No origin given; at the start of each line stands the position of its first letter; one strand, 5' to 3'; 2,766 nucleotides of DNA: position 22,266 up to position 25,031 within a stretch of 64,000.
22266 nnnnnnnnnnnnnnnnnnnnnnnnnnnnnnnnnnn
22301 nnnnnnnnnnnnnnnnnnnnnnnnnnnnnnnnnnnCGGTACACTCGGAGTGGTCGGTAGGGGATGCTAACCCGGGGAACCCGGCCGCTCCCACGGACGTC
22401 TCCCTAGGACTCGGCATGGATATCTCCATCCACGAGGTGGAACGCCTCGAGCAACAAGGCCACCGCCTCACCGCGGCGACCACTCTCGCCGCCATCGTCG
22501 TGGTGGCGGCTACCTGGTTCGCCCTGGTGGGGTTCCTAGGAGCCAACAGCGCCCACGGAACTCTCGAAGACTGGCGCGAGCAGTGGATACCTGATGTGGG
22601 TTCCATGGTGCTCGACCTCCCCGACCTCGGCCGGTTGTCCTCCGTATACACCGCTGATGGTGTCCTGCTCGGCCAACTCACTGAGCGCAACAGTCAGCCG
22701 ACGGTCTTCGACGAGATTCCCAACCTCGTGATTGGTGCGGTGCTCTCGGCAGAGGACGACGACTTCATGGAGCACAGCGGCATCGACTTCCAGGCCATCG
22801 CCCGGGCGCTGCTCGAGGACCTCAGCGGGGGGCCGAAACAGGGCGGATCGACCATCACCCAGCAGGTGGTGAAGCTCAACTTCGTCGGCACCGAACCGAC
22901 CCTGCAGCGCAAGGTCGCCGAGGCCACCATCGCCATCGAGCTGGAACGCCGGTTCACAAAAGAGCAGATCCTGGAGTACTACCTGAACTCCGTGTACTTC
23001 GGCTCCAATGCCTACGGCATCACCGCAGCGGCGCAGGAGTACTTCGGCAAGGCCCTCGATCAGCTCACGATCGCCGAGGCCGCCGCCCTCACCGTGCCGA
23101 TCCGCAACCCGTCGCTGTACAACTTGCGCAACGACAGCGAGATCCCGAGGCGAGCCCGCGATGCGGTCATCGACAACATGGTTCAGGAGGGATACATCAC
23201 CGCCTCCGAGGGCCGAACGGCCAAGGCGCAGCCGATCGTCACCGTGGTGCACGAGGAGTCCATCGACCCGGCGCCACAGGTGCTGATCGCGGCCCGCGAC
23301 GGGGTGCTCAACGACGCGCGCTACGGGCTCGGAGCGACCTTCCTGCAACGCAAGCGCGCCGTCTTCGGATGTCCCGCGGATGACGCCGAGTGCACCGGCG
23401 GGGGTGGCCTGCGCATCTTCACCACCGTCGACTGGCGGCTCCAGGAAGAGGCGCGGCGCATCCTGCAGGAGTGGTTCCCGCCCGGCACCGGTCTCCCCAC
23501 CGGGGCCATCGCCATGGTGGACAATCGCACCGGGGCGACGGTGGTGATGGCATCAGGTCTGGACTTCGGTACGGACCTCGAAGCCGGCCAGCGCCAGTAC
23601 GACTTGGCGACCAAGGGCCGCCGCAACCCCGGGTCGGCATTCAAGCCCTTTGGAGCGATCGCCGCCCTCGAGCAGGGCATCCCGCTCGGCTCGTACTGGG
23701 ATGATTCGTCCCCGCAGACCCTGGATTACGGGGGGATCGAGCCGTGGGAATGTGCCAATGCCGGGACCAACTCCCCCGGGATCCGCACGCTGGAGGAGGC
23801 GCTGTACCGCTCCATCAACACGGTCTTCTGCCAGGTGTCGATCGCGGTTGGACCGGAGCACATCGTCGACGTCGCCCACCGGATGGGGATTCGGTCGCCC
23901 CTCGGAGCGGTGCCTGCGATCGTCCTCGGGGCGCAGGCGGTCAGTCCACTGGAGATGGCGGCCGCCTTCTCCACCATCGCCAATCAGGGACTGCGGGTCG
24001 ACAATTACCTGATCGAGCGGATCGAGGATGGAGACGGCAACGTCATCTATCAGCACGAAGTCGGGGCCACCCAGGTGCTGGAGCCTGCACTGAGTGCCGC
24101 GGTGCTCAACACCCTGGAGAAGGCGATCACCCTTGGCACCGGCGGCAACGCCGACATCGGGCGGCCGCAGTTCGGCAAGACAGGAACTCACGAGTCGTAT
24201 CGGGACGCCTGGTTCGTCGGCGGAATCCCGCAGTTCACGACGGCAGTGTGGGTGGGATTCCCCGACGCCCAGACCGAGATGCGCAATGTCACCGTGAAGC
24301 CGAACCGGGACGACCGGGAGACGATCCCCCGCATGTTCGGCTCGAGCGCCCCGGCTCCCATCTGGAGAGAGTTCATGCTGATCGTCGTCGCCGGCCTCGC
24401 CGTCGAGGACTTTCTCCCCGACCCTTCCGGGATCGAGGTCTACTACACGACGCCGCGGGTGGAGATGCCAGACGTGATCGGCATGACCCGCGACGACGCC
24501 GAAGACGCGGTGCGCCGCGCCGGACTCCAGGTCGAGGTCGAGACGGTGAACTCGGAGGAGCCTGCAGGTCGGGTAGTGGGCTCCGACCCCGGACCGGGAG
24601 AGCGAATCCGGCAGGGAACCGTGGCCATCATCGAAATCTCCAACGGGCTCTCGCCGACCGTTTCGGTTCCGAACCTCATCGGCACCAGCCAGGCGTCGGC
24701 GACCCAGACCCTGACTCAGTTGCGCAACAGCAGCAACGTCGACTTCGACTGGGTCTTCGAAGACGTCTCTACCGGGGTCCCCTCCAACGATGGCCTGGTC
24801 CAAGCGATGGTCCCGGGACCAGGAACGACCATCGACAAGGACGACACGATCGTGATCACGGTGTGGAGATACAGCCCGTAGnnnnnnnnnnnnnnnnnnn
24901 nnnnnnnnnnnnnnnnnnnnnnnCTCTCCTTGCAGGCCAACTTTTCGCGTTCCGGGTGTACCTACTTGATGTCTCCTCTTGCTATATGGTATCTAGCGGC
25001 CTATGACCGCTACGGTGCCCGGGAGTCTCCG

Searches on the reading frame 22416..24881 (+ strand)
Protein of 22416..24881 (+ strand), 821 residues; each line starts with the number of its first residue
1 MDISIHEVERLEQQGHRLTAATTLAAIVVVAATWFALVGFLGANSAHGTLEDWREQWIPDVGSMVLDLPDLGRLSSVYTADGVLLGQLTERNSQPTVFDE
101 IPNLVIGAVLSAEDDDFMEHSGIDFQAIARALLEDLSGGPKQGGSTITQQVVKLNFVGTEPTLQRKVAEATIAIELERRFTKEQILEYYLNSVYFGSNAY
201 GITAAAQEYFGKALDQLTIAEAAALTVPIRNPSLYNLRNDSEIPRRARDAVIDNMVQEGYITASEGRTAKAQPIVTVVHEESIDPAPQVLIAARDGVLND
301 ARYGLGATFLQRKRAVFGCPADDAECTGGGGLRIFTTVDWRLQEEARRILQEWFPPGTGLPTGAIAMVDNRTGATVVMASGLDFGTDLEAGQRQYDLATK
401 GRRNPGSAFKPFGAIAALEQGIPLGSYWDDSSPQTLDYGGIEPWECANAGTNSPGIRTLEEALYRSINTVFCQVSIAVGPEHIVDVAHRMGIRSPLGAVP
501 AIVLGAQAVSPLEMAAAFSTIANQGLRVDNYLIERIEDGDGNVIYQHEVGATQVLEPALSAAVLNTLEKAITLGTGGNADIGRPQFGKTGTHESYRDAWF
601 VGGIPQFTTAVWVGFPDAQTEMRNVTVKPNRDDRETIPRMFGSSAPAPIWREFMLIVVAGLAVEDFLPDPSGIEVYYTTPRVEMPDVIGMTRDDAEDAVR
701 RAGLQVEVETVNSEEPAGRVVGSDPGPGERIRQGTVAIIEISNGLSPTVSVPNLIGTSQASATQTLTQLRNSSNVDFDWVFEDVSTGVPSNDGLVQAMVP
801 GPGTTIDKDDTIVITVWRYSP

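Call 53: search_protein_families(library=pfam, proteins=[window:22416-24881:+], max_evalue=0.00001)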
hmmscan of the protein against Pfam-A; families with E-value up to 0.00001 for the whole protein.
window:22416-24881:+ (821 aa): 3 families
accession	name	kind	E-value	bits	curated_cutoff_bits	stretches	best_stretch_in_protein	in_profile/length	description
PF00912.28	Transgly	-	5.4e-58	195.8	27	1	82-255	2-177/178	Transglycosylase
PF00905.27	Transpeptidase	-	2.3e-24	86.6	22.1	1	363-613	1-273/299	Penicillin binding protein transpeptidase domain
PF03793.24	PASTA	-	1.3e-21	76.8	23.2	2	682-742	1-63/64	PASTA domain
